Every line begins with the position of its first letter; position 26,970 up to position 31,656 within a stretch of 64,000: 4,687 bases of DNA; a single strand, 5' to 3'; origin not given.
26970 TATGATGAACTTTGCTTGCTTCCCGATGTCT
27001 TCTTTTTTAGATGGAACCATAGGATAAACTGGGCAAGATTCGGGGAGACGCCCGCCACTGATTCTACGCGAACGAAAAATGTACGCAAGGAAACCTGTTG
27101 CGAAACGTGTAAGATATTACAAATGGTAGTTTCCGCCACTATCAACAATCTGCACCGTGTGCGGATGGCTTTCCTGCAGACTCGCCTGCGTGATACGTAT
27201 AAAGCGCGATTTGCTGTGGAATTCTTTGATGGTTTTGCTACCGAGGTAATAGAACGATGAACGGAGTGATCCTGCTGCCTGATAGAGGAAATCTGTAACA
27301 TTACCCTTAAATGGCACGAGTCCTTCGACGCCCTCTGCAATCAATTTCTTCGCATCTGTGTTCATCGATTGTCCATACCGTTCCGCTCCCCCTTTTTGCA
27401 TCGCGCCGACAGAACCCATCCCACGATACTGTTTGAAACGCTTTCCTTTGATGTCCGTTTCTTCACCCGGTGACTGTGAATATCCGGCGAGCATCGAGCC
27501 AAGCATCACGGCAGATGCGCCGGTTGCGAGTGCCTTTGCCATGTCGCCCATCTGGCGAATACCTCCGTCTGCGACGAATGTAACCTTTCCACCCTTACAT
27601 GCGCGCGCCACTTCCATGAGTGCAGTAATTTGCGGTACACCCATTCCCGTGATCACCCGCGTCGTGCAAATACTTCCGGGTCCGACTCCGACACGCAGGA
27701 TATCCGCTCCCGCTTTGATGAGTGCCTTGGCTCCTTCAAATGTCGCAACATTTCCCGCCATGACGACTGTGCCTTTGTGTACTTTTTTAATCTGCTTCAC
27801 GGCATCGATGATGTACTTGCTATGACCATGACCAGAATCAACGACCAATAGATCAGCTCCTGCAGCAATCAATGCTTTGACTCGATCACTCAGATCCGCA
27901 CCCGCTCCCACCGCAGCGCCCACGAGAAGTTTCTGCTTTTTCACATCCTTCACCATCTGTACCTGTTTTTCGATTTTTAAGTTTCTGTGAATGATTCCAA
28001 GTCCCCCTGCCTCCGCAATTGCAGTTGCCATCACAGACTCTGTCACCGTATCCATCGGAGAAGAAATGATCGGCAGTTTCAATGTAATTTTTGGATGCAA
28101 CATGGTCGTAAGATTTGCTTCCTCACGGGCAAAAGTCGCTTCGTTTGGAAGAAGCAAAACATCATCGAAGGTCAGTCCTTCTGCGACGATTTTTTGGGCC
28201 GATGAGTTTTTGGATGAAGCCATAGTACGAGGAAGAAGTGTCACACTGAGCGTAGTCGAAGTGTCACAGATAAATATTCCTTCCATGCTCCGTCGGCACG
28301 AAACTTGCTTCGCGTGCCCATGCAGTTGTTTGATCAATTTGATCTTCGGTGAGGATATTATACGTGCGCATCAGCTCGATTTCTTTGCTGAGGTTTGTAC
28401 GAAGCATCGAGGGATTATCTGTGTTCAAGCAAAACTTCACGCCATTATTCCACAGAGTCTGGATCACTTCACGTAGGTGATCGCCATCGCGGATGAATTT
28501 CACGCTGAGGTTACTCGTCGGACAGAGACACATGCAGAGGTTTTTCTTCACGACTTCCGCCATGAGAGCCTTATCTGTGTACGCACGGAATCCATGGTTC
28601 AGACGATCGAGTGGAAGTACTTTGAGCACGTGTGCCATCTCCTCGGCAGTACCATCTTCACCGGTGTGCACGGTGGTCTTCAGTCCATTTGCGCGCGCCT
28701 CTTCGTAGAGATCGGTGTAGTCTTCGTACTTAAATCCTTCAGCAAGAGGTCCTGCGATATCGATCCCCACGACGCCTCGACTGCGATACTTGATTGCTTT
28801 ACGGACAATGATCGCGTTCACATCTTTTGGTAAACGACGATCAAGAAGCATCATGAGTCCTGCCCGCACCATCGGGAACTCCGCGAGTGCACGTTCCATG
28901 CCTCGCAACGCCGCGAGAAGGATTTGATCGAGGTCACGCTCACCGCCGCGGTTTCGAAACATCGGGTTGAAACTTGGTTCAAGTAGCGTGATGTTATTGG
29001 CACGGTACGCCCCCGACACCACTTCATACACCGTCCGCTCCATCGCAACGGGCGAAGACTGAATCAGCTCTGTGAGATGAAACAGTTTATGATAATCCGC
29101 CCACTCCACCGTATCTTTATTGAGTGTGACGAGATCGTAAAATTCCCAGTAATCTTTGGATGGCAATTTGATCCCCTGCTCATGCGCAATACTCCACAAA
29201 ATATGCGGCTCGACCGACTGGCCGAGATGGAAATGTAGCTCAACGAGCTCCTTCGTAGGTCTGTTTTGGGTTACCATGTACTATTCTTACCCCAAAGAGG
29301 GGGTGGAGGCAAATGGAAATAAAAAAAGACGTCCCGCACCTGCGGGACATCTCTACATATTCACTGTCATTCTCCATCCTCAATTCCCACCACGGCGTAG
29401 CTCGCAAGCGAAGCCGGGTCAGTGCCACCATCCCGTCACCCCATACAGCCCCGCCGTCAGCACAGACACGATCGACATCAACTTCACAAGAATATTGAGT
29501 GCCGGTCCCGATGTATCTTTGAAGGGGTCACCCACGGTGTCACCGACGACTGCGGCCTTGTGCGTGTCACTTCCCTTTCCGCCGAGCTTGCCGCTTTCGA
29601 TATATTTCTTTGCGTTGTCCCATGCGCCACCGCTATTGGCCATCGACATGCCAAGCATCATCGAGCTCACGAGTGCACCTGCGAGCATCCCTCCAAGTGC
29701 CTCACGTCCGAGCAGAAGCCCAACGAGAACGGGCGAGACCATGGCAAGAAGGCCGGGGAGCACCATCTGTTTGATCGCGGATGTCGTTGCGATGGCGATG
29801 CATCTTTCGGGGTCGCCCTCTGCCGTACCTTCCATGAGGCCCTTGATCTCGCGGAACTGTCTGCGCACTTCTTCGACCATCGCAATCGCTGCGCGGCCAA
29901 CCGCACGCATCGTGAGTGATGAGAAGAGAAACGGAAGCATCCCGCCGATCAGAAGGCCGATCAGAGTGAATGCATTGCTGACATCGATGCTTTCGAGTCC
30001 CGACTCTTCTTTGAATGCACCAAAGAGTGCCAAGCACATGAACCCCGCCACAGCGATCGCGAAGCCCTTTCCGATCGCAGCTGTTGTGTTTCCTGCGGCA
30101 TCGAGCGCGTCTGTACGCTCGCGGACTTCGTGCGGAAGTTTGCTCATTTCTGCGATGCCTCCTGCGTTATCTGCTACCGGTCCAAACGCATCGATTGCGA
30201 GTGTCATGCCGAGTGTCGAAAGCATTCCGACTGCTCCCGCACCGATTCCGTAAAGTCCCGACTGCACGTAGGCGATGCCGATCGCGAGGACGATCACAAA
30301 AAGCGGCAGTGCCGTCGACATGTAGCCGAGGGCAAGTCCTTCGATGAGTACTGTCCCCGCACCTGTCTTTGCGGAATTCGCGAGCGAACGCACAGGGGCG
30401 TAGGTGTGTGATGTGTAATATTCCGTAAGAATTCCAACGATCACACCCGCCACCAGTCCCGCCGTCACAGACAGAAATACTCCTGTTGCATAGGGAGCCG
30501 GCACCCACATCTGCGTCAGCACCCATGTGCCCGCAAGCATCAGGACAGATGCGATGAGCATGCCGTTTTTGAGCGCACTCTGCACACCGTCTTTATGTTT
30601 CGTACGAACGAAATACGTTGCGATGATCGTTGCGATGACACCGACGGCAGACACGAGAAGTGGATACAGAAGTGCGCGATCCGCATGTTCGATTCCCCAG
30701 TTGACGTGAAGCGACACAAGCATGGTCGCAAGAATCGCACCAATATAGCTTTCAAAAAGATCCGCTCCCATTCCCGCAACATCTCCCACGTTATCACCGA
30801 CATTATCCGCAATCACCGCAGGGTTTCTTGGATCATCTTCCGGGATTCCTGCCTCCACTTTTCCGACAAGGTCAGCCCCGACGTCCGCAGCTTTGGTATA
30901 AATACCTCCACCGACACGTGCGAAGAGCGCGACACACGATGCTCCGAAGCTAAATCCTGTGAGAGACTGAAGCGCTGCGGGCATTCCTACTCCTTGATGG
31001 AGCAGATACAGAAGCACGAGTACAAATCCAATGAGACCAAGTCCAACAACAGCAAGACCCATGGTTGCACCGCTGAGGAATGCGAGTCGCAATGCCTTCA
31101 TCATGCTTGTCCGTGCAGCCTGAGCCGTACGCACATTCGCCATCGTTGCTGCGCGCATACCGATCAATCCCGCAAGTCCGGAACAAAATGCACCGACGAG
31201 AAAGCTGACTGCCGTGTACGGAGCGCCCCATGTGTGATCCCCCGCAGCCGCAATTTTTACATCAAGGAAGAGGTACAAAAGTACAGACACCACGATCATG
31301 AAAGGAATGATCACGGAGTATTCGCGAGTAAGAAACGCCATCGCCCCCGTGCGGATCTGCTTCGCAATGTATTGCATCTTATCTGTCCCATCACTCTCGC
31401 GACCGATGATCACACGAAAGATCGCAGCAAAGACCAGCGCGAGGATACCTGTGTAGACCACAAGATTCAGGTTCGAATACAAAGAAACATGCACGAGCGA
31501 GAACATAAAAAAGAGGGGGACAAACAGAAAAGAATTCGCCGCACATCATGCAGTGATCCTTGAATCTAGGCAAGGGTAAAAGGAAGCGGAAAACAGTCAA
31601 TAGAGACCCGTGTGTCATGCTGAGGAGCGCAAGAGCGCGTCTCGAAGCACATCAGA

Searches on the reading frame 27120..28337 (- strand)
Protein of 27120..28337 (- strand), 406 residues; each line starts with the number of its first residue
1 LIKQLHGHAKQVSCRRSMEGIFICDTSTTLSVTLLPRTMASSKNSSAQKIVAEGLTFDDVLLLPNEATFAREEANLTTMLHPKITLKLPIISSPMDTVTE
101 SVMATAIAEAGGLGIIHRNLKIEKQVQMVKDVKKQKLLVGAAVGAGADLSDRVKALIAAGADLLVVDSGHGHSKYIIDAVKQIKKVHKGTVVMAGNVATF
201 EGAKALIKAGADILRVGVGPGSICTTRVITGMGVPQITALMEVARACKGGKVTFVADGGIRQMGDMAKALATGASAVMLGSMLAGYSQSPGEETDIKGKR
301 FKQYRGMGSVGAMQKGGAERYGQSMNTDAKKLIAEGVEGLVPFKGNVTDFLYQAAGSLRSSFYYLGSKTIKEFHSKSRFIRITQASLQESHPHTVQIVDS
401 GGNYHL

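Call 106: search_protein_families(library=pfam, proteins=[window:27120-28337:-], max_evalue=0.0001)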
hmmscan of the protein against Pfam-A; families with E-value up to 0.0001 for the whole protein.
window:27120-28337:- (406 aa): 4 families
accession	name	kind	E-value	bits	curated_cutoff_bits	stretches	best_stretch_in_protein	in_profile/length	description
PF00478.31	IMPDH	-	2.5e-135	451.4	25.6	1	54-393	1-345/345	IMP dehydrogenase / GMP reductase domain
PF03060.21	NMO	-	1.1e-09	38.5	28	1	180-290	126-232/331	Nitronate monooxygenase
PF01070.24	FMN_dh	-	6.8e-08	32.4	24.9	1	173-282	203-304/350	FMN-dependent dehydrogenase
PF00977.27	His_biosynth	-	4e-05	23.6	23.6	0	241-282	63-104/228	Histidine biosynthesis protein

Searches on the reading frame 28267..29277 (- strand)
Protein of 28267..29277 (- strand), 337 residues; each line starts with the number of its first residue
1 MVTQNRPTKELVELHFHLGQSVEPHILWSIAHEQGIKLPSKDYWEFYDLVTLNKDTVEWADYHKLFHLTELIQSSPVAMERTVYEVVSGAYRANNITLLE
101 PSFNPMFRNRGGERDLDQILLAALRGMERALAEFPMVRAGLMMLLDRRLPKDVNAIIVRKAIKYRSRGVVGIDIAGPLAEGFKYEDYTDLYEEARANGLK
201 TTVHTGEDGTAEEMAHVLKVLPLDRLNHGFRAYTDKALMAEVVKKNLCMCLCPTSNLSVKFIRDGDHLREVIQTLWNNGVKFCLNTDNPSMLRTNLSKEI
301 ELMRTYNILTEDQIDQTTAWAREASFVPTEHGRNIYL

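Call 106: search_protein_families(library=pfam, proteins=[window:28267-29277:-], max_evalue=0.0001)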
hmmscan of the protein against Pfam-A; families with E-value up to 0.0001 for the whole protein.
window:28267-29277:- (337 aa): 2 families
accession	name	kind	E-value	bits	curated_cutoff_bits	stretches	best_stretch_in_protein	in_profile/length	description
PF00962.28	A_deaminase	-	8.1e-51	173.5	27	1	12-335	3-323/330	Adenosine deaminase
PF01979.26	Amidohydro_1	-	6.9e-05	22.7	25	0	157-308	104-281/345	Amidohydrolase family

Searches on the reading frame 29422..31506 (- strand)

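Call 90: search_protein_families(library=pfam, proteins=[window:29422-31506:-], max_evalue=0.00001)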
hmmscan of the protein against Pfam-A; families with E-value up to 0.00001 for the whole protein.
window:29422-31506:- (695 aa): 1 family
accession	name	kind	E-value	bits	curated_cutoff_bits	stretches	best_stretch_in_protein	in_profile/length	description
PF03030.21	H_PPase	-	6e-264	878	29.7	1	21-683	1-644/645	Inorganic H+ pyrophosphatase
